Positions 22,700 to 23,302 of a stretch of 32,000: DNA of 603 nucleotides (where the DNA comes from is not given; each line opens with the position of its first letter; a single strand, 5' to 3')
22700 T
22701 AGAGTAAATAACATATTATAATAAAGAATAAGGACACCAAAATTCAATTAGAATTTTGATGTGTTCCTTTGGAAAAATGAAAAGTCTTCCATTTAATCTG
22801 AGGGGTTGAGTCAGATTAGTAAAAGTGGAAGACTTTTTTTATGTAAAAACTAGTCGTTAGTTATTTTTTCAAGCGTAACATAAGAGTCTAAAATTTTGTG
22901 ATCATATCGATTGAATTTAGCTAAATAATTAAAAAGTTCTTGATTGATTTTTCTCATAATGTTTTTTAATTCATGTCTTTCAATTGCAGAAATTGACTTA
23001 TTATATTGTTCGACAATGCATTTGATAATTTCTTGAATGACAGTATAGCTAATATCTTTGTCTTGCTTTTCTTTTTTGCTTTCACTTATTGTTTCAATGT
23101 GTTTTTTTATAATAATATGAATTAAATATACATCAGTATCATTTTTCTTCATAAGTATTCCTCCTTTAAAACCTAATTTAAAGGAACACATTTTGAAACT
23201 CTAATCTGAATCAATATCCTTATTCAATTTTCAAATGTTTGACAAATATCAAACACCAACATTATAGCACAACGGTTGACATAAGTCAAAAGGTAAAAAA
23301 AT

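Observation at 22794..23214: Module-specific (covarying) match between the mRNA 5' leader and the loop of the shared terminator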

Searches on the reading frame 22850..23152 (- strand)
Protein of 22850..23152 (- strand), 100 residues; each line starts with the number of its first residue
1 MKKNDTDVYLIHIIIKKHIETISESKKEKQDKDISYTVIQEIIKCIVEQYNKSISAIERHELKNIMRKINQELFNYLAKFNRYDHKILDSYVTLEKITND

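Call 6: search_protein_families(library=pfam, proteins=[window:22850-23152:-], max_evalue=1)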
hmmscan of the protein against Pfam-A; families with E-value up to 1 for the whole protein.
window:22850-23152:- (100 aa): 4 families
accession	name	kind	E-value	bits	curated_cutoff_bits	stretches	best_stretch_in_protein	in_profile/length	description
PF18043.6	T4_Rnl2_C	-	0.029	15.2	27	1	18-72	29-79/82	T4 RNA ligase 2 C-terminal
PF21125.3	MPN_2A_DUB_like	-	0.047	13.8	27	1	9-74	24-89/171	BRCA1-A complex subunit Abraxas 1 MPN domain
PF06207.16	DUF1002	-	0.058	13.4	26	1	22-73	155-207/220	Protein of unknown function (DUF1002)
PF23875.1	DUF7229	-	0.11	13.1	27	1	20-71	42-89/90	Domain of unknown function (DUF7229)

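Call 24: find_homologous_proteins(query=A1, max_evalue=0.01)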
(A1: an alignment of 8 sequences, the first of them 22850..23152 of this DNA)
Query A1 (8 sequences) (100 aa, profile of the alignment): 40 proteins with E <= 0.01 among 1839 candidates.
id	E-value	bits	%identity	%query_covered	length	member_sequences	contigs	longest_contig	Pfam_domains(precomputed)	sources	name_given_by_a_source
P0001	4.1e-32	128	38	97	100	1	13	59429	-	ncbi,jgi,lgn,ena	-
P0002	6.4e-32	127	97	100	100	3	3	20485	-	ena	-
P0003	5.4e-30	121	81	100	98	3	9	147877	-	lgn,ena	-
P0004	1.4e-29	120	39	95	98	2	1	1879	-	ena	-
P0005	3.7e-29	119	37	97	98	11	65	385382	-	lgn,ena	-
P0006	7.5e-29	118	76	100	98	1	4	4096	-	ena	-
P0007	8.1e-29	117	76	100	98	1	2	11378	-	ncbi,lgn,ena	-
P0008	9.3e-29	117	78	100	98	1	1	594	-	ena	-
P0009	9.5e-29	117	37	95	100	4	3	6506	-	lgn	-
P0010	1.0e-28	117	76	100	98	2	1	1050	-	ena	-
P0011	1.2e-28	117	75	100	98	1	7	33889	-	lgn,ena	-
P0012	1.4e-28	117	75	100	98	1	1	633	-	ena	-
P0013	2.1e-28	116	74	100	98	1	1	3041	-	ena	-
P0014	2.7e-28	116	38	96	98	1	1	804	-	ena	-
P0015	3.0e-28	116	38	96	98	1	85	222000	-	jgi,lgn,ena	-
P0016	3.8e-28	115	-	-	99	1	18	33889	-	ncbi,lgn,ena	-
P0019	1.7e-27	113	24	97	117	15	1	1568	-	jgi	-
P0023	5.6e-26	108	-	-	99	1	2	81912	-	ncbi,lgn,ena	-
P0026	9.2e-26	108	56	100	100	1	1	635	-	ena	-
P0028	6.8e-25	105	68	100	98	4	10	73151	-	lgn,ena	-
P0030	3.8e-24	102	23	97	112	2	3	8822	-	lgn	-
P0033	2.2e-19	87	27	82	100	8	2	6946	-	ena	-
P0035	2.3e-17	81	27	80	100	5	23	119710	-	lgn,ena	-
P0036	3.8e-17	80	27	97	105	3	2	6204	-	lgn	-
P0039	1.0e-11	63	29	80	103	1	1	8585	-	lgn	-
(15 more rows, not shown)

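Call 25: search_solved_structures(query=A1, max_evalue=10)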
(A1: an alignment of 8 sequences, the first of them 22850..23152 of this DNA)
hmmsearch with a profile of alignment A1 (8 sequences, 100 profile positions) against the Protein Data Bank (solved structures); distinct sequences matched with E-value up to 10: 8.
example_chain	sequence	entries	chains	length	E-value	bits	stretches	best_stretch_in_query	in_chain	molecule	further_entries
7zcv_A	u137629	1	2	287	0.5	13.7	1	17-70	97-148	Transcriptional regulator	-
1ysh_E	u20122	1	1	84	0.55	13.6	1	14-55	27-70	40S RIBOSOMAL PROTEIN S13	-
6zj3_ST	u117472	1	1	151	0.74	13.2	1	12-55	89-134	Ribosomal protein uS15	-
9h3g_Da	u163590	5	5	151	0.85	13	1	14-55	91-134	Small ribosomal subunit protein uS15y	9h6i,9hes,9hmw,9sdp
5cwp_A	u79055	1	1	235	1.2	12.5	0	5-72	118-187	Designed helical repeat protein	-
2vh4_A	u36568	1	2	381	1.8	12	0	52-93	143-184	TENGPIN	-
2pee_A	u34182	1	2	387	2.2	11.7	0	52-93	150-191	Serine protease inhibitor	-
2pef_A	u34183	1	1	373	3.3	11.1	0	52-93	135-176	Serine protease inhibitor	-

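Call 26: search_protein_families(library=ncbifam, alignment_id=A1, max_evalue=1)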
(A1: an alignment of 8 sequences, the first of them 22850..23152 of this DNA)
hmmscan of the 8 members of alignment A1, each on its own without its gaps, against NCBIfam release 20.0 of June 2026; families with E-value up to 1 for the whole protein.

A. member 1, window:22850-23152:- (100 aa): 2 families
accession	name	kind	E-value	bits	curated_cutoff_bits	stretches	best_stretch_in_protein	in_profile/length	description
TIGR03652.1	FeS_repair_RIC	equivalog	0.017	14.9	204.7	1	15-71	44-99/216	iron-sulfur cluster repair di-iron protein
NF050147.1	aminopyruv_ApyO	equivalog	0.16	10.5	525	1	47-93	54-100/444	RiPP biosynthesis cytochrome P450 ApyO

B. families by the number of members that match (of 8 scanned): 11 families
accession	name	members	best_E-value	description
TIGR01171.1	rplB_bact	1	0.0041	50S ribosomal protein L2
NF007848.0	PRK10557.1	1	0.007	prepilin peptidase-dependent protein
TIGR01047.1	nspC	1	0.0081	carboxynorspermidine decarboxylase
TIGR03652.1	FeS_repair_RIC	1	0.017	iron-sulfur cluster repair di-iron protein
NF001659.0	PRK00430.1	1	0.021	DNA-binding transcriptional regulator Fis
NF008130.0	PRK10878.1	1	0.022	FAD assembly factor SdhE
TIGR04075.1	bacter_Pnkp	1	0.023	polynucleotide kinase-phosphatase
NF000132.2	APH_2pp_Ig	1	0.024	aminoglycoside O-phosphotransferase APH(2'')-Ig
TIGR02088.1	LEU3_arch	1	0.035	isopropylmalate/isohomocitrate dehydrogenases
NF011916.0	PRK15386.1-5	1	0.071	EspK/GogB family type III secretion system effector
NF050147.1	aminopyruv_ApyO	1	0.16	RiPP biosynthesis cytochrome P450 ApyO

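Call 28: find_encoding_contigs(protein=P0039, flank=3000, max_places=3)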
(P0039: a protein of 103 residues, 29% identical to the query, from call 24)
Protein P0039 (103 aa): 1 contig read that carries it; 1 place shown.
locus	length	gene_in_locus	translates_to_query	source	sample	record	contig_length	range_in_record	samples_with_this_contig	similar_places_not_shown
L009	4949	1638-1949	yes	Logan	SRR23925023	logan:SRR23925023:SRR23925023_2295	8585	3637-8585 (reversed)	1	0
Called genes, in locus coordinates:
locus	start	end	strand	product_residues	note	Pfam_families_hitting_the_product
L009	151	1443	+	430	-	-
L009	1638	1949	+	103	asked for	-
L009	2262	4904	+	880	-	PF01966:HD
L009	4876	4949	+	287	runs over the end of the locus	-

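Call 29: find_encoding_contigs(protein=P0036, flank=3000, max_places=3)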
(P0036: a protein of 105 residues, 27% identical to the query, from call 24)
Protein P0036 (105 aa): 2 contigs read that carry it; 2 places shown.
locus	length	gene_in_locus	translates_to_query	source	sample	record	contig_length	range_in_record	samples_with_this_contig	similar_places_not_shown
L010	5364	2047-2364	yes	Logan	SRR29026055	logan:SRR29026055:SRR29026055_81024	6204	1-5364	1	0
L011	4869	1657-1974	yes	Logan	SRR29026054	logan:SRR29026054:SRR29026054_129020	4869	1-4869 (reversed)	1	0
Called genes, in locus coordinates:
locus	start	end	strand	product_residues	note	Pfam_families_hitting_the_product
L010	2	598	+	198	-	?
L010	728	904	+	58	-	-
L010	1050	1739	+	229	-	-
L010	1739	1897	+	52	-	-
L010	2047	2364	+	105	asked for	-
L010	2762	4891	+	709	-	PF00690:Cation_ATPase_N, PF00122:E1-E2_ATPase, PF00702:Hydrolase, PF13246:Cation_ATPase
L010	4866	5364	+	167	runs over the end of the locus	PF00689:Cation_ATPase_C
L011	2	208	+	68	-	?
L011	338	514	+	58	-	-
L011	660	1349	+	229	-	-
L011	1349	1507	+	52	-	-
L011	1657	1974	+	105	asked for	-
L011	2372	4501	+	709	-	PF00690:Cation_ATPase_N, PF00122:E1-E2_ATPase, PF00702:Hydrolase, PF13246:Cation_ATPase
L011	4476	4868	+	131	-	?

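Call 30: find_encoding_contigs(protein=P0030, flank=3000, max_places=3)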
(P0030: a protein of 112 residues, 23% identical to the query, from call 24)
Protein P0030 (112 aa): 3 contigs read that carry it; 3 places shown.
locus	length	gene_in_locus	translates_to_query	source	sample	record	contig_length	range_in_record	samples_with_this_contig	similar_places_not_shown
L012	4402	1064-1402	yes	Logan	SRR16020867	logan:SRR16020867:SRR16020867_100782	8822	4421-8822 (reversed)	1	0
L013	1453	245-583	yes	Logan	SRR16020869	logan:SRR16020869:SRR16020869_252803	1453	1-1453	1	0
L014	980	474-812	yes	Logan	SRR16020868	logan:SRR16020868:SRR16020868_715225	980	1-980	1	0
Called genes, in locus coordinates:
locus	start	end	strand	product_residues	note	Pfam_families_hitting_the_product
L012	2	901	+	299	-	?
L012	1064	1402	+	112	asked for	-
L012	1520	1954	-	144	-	-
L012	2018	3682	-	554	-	-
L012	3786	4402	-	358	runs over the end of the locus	-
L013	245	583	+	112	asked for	-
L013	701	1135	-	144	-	-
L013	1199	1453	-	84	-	?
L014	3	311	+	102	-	?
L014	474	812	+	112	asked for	-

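Call 31: find_encoding_contigs(protein=P0028, flank=3000, max_places=4)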
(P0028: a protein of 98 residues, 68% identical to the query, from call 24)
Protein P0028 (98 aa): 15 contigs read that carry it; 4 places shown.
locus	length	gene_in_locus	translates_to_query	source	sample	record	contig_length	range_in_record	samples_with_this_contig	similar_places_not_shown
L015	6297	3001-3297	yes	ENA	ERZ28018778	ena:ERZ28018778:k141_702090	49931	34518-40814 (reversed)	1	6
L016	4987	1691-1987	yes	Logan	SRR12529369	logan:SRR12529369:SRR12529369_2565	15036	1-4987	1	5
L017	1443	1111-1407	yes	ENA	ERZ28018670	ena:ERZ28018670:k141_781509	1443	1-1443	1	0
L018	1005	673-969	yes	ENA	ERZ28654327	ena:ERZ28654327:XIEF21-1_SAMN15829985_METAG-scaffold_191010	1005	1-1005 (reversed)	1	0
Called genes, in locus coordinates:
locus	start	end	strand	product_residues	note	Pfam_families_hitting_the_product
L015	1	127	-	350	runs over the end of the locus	PF01384:PHO4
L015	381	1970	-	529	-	PF00005:ABC_tran, PF02463:SMC_N (faint), PF13304:AAA_21 (faint), PF12848:ABC_tran_Xtn, PF00005:ABC_tran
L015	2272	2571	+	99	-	-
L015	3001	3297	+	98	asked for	-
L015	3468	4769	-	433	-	-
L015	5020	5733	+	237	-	-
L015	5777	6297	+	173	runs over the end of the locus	-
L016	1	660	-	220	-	?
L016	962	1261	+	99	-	-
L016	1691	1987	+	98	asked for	-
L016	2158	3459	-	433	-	-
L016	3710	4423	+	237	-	-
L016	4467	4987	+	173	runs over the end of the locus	-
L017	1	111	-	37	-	?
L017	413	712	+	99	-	-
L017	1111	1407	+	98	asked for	-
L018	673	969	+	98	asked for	-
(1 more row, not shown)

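Call 32: find_encoding_contigs(protein=P0026, flank=3000, max_places=2)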
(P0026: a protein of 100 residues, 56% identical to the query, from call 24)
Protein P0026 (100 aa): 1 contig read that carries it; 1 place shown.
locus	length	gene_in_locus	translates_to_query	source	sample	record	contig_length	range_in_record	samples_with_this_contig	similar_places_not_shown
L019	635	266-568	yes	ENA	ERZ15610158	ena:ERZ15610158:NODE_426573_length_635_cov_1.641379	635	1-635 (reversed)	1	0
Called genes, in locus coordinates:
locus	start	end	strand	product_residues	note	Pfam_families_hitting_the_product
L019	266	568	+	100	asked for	-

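Call 33: find_encoding_contigs(protein=P0009, flank=3000, max_places=3)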
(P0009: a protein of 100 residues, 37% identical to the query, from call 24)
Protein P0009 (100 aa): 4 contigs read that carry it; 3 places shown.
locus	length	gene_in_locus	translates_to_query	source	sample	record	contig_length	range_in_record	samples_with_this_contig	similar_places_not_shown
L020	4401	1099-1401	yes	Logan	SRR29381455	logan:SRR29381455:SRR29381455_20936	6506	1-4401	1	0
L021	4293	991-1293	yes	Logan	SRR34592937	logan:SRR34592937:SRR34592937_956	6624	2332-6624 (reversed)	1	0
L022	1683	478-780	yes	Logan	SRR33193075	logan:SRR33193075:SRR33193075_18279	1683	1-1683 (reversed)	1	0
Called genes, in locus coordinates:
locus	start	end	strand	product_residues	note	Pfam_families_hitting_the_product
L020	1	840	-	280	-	?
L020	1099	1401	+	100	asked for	-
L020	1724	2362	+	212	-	-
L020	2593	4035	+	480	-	PF00890:FAD_binding_2 (faint), PF07992:Pyr_redox_2 (faint), PF21688:FAD-depend_C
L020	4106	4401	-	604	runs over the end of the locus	-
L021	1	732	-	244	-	?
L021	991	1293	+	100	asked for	-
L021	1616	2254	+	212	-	-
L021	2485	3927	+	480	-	PF00890:FAD_binding_2 (faint), PF07992:Pyr_redox_2 (faint), PF21688:FAD-depend_C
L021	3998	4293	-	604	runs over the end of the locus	-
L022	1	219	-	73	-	?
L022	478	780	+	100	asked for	-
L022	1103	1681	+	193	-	?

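Call 34: find_encoding_contigs(protein=P0035, flank=3000, max_places=4)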
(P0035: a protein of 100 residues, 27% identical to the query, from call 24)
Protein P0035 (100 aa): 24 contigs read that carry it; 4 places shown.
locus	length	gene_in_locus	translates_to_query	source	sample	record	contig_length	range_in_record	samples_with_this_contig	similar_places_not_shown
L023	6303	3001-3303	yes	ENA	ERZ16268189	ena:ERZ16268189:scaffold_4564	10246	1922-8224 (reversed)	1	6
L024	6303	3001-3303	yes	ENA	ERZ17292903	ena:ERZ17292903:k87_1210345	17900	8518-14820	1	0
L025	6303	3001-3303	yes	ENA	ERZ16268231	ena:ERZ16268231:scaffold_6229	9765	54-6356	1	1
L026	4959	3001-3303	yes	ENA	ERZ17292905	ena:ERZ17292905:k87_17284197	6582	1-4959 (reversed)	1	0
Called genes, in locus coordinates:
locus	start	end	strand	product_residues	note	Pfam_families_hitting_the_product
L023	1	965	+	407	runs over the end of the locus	PF00089:Trypsin, PF13365:Trypsin_2, PF00595:PDZ, PF13180:PDZ_2, PF17820:PDZ_6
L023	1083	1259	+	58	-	-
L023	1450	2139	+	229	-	-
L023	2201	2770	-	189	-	-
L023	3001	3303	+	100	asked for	-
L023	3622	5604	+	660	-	PF00690:Cation_ATPase_N, PF00122:E1-E2_ATPase, PF00702:Hydrolase, PF13246:Cation_ATPase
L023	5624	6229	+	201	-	PF00689:Cation_ATPase_C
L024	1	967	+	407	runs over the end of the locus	PF00089:Trypsin, PF13365:Trypsin_2, PF00595:PDZ, PF13180:PDZ_2, PF17820:PDZ_6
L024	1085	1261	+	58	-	-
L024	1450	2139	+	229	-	-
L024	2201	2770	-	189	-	-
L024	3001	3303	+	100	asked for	-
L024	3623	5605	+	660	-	PF00690:Cation_ATPase_N, PF00122:E1-E2_ATPase, PF00702:Hydrolase, PF13246:Cation_ATPase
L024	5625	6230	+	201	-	PF00689:Cation_ATPase_C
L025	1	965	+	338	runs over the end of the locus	?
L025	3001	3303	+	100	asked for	-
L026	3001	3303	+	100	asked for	-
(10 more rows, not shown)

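Call 35: find_encoding_contigs(protein=P0023, flank=3000, max_places=3)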
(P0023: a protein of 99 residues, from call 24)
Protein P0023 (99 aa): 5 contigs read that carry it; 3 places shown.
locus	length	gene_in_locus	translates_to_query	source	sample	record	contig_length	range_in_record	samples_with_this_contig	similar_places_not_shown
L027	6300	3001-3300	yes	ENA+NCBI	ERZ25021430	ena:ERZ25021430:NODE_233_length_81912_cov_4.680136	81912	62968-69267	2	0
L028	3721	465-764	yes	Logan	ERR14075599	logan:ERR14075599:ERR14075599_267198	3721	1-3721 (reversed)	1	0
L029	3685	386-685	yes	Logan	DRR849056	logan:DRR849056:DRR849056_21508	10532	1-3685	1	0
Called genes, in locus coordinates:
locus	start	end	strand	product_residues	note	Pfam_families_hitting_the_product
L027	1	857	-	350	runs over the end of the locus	PF01384:PHO4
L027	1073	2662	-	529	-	PF00005:ABC_tran, PF02463:SMC_N (faint), PF13304:AAA_21 (faint), PF12848:ABC_tran_Xtn, PF00005:ABC_tran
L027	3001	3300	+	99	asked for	-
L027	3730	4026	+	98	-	-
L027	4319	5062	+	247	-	-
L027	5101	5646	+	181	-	-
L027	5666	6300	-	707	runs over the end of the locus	-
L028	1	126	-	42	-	?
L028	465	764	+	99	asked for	-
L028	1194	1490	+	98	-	-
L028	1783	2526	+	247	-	-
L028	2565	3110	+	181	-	-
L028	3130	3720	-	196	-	?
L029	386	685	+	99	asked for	-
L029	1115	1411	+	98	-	-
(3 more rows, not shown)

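Call 42: predict_structure(alignment_id=A2)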
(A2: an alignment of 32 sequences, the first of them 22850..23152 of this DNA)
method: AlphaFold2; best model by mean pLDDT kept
length: 100 residues; sequences in the alignment: 32
mean_pLDDT: 92.6   pTM: 0.84
mean pLDDT of the five models: 92.6, 92.1, 91.2, 91.0, 90.7
residues with pLDDT >= 90: 88; 70-90: 7; 50-70: 3; < 50: 2
segments of 3 or more residues with pLDDT < 50: none
pLDDT, mean of each block of 10 residues (from residue 1): 69 95 94 98 96 93 94 97 96 94
secondary structure, 60 per line:
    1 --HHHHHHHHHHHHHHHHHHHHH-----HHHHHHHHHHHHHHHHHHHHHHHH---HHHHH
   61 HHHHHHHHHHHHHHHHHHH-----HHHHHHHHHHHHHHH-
elements in order: H3-23 H29-52 H56-79 H85-99

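Call 44: search_protein_representatives(alignment_id=A2)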
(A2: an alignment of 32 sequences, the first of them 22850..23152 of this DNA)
Query: 32 sequences, 100 profile positions. Proteins with E-value up to 0.001 (for the whole library): 36; up to 1e-10: 20; up to 1e-30: 0. The best 36 are listed.
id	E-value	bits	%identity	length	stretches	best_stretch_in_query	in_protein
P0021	3.2e-24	101.1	-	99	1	1-97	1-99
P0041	8.2e-24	99.8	-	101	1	1-99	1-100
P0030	4.3e-23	97.5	-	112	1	1-99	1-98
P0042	1.2e-19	86.4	-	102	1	1-96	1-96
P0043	8.0e-18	80.5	-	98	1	1-98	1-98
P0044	9.2e-18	80.3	-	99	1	1-99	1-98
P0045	1.0e-16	77.0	-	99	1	5-99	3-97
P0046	1.2e-16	76.7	-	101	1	1-98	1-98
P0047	2.3e-15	72.6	-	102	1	1-99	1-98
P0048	3.2e-15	72.2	-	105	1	1-97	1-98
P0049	1.3e-14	70.3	-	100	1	1-98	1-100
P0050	7.4e-14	67.8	-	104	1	1-97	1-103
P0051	2.9e-13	65.9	-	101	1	5-97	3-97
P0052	3.5e-13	65.7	-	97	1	5-93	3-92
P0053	1.1e-12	64.1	-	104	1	1-98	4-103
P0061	7.7e-10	54.9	-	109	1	7-98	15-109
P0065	1.9e-08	50.5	-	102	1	4-98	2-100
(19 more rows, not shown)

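Call 46: fold_search(model_id=the predicted structure, library=pdb)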
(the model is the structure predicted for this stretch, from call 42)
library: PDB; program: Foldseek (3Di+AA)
matches with E <= 10: 462; with E <= 0.001: 0
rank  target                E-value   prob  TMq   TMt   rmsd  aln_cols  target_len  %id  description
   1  7q83_B                2.9e-01  0.69  0.44  0.31   6.5       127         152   10  Crystal structure of S. cerevisiae Sso2 in complex with the pleckstrin homology domain of Sec3 (released 2022-08-31)
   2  1nwm                  3.8e-01  0.63  0.41  0.39  10.5        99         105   15  GAT domain of human GGA1 (released 2003-03-25)
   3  4d4z_B                4.2e-01  0.54  0.34  0.16  12.4       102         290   14  STRUCTURE OF HUMAN DEOXYHYPUSINE HYDROXYLASE in complex with glycerol (released 2015-04-15)
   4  5lg4_A                4.5e-01  0.44  0.38  0.22   8.6       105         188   13  Crystal structure of the Sec3/Sso2 complex at 2.9 angstrom resolution (released 2017-02-08)
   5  4d4z_A                6.7e-01  0.44  0.34  0.16  12.6       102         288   14  STRUCTURE OF HUMAN DEOXYHYPUSINE HYDROXYLASE in complex with glycerol (released 2015-04-15)
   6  9a4a_A                7.1e-01  0.41  0.38  0.40   8.7        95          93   14  Model of YLAN-FUR by crosslinking MS and deep learning (released 2024-09-18)
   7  8gjg_A                7.9e-01  0.72  0.54  0.37   5.6       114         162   10  De novo design of high-affinity protein binders to bioactive helical peptides (released 2024-01-10)
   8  3lg7_C                7.9e-01  0.41  0.44  0.37  11.0       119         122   13  Crystal structure of HIV epitope-scaffold 4E10_S0_1EZ3A_002_C (released 2010-09-22)
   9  6gzc_C                8.4e-01  0.66  0.51  0.36   5.3        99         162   13  heterotetrameric katanin p60:p80 complex (released 2019-08-07)
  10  6ha1_t                8.4e-01  0.57  0.40  0.45   4.4        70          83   11  Cryo-EM structure of a 70S Bacillus subtilis ribosome translating the ErmD leader peptide in complex with telithromyci (released 2018-08-29)
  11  1o3x                  8.4e-01  0.35  0.39  0.35   9.4       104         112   12  Crystal structure of human GGA1 GAT domain (released 2003-05-20)
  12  5k7v_A                8.8e-01  0.77  0.56  0.25   4.5       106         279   12  Computational Design of Self-Assembling Cyclic Protein Homooligomers (released 2017-04-12)
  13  4iwb_A                8.8e-01  0.25  0.38  0.27  14.7       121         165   12  Novel Fold of FliC/FliS Fusion Protein (released 2013-12-11)
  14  6fnc_A                9.4e-01  0.18  0.34  0.19   9.5       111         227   14  Mono- and bivalent 14-3-3 inhibitors for characterizing supramolecular lysine-PEG interactions in proteins (released 2018-07-04)
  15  9kzn                  9.9e-01  0.69  0.48  0.42   4.2        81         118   10  Crystal structure of Tom1 in complex with Tollip (released 2025-12-17)
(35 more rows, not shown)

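Call 48: find_encoding_contigs(protein=P0061, flank=2500, max_places=3)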
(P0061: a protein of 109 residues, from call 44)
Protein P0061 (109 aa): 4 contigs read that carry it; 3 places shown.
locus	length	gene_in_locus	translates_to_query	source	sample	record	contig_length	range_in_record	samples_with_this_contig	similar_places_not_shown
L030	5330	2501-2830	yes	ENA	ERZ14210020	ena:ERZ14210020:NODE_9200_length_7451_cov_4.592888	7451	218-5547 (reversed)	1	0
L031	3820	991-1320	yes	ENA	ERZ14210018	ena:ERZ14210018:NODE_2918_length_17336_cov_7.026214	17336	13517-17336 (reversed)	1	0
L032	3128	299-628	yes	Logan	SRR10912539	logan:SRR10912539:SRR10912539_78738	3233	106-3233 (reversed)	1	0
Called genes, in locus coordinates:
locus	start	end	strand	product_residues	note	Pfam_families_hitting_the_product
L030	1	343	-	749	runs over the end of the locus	?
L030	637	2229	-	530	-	PF00005:ABC_tran, PF02463:SMC_N (faint), PF13304:AAA_21 (faint), PF12848:ABC_tran_Xtn, PF00005:ABC_tran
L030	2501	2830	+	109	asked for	-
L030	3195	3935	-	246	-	-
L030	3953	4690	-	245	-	-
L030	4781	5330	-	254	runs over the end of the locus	?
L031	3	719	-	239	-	?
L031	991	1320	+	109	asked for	-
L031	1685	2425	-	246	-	-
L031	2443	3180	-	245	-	-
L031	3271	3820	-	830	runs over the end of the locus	-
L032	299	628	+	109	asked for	-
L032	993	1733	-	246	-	-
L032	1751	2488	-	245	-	-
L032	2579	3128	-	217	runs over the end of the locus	?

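Call 50: find_encoding_contigs(protein=P0065, flank=2500, max_places=3)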
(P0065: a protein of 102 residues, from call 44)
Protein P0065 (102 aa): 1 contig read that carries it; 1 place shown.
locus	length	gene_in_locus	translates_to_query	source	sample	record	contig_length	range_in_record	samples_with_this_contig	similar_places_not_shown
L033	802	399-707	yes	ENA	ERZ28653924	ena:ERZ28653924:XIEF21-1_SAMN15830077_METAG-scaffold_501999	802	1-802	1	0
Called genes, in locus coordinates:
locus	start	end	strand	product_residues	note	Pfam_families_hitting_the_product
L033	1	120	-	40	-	?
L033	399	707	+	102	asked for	-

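Call 51: find_encoding_contigs(protein=P0045, flank=2500, max_places=3)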
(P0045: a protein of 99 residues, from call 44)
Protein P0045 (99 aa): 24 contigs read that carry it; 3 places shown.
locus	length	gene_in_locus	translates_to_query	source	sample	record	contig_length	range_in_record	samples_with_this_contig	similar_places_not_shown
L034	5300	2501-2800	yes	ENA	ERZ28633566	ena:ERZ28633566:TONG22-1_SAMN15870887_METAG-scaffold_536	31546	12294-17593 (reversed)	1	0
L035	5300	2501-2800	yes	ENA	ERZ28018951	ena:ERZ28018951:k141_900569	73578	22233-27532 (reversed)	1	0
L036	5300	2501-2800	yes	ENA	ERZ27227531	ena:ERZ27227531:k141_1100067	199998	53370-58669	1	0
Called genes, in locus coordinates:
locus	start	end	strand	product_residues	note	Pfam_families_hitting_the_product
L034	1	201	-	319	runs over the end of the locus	-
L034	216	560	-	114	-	-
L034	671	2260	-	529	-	PF00005:ABC_tran, PF02463:SMC_N (faint), PF13304:AAA_21 (faint), PF12848:ABC_tran_Xtn, PF00005:ABC_tran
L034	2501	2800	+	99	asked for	-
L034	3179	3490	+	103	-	-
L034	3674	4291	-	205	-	-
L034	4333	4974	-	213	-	-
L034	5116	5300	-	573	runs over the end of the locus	-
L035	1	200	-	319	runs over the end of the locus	-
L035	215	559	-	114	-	-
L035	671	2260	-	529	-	PF00005:ABC_tran, PF02463:SMC_N (faint), PF13304:AAA_21 (faint), PF12848:ABC_tran_Xtn, PF00005:ABC_tran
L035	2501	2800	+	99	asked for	-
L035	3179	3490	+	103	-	-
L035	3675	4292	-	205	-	-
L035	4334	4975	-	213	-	-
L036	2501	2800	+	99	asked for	-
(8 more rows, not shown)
